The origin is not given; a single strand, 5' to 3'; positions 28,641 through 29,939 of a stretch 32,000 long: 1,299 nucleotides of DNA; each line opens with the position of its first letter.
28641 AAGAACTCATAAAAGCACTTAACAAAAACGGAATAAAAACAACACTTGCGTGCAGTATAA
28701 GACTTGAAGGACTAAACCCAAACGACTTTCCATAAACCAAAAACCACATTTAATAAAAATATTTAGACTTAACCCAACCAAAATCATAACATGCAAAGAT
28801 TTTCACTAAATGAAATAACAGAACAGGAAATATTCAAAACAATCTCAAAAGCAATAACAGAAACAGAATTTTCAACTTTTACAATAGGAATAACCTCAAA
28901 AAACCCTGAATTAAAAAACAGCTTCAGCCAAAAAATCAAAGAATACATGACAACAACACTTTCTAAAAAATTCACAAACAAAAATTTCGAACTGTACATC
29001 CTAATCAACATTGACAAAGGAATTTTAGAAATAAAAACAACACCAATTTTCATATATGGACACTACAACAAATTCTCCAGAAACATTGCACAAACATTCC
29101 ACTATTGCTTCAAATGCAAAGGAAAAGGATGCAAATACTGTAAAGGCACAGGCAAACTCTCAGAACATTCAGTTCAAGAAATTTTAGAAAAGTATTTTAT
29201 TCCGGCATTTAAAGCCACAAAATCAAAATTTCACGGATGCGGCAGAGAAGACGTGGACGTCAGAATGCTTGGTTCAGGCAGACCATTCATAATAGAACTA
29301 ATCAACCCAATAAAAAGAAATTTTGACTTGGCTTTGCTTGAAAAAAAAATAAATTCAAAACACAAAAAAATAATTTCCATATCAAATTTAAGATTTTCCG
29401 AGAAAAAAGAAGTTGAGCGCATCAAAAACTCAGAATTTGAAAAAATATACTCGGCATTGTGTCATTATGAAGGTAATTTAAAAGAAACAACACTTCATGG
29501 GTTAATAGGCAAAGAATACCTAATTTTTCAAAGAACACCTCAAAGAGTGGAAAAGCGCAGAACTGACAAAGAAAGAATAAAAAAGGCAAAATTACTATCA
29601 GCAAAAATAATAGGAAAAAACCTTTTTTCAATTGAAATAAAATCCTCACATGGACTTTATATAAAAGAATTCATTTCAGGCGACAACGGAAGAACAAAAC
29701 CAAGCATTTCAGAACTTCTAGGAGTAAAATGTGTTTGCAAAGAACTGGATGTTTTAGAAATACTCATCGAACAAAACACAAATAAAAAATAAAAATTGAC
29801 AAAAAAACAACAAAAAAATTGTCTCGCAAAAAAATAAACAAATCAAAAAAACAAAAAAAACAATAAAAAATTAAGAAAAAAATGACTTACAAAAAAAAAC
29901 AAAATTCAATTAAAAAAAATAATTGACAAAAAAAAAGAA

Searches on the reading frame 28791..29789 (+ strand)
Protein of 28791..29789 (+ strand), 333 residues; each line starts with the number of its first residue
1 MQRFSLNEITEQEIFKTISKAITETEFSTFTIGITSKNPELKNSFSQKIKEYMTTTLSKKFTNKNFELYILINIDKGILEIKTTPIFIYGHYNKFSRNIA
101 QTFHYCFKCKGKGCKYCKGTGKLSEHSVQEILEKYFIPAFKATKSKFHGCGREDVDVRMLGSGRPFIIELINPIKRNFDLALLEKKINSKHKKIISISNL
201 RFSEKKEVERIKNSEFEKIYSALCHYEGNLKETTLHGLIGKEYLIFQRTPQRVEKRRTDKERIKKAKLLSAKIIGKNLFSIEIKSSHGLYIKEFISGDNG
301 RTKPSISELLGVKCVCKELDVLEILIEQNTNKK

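Call 65: search_protein_families(library=pfam, proteins=[window:28791-29789:+], max_evalue=0.001)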
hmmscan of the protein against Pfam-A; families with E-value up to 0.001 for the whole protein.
window:28791-29789:+ (333 aa): 1 family
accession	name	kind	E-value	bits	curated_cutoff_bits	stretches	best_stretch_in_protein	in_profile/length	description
PF21238.2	Pus10_C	-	7.1e-65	219.2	27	1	87-324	1-231/232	Pus10, C-terminal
